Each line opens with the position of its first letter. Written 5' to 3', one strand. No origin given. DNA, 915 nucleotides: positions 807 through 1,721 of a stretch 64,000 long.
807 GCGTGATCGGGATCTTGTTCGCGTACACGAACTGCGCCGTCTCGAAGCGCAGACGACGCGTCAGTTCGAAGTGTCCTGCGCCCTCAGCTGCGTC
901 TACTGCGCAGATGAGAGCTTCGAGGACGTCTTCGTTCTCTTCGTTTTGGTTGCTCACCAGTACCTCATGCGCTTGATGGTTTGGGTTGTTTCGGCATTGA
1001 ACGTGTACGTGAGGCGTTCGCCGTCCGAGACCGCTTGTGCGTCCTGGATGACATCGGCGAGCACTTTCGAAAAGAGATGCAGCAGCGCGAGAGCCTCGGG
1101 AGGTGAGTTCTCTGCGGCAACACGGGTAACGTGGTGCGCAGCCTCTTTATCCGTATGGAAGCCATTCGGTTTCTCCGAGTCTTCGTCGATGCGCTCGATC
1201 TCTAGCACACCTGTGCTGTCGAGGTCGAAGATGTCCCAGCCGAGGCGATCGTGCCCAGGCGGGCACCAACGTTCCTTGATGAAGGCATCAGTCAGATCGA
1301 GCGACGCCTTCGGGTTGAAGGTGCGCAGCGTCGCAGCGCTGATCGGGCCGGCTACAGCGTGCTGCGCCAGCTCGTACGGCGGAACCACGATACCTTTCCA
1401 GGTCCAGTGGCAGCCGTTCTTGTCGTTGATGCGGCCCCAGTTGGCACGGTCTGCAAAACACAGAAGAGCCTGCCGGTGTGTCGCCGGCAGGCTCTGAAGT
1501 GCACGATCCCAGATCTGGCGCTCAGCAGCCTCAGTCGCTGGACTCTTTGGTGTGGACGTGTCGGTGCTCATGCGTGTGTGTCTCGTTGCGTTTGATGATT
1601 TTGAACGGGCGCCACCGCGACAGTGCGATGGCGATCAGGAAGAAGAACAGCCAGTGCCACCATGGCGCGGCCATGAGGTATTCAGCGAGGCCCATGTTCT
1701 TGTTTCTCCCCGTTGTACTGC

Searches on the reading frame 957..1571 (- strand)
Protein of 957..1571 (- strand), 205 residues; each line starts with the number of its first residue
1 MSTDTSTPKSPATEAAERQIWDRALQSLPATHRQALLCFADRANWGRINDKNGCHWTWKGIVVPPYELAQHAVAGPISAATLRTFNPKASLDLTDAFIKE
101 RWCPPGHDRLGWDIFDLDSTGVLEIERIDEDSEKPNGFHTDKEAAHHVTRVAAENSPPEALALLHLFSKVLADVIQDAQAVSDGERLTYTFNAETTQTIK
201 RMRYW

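Call 37: find_encoding_contigs(protein=window:957-1571:-, flank=10000, max_places=4)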
Protein seq(205 aa) (205 aa): 2 contigs read that carry it; 2 places shown.
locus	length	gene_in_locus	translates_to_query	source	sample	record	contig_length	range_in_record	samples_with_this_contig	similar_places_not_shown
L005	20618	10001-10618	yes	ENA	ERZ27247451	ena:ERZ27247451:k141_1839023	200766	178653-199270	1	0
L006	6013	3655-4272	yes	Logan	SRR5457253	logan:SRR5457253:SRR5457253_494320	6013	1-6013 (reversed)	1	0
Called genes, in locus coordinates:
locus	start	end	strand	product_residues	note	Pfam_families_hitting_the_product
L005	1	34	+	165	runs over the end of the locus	-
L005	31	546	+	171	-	-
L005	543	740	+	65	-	-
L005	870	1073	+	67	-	-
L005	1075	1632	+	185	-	-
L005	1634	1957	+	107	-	-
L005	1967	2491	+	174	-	-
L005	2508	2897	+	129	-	-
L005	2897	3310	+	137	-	-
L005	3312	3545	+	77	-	-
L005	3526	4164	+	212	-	-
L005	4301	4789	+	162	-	-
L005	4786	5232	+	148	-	-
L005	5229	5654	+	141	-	-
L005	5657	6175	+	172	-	-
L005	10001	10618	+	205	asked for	-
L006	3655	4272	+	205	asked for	-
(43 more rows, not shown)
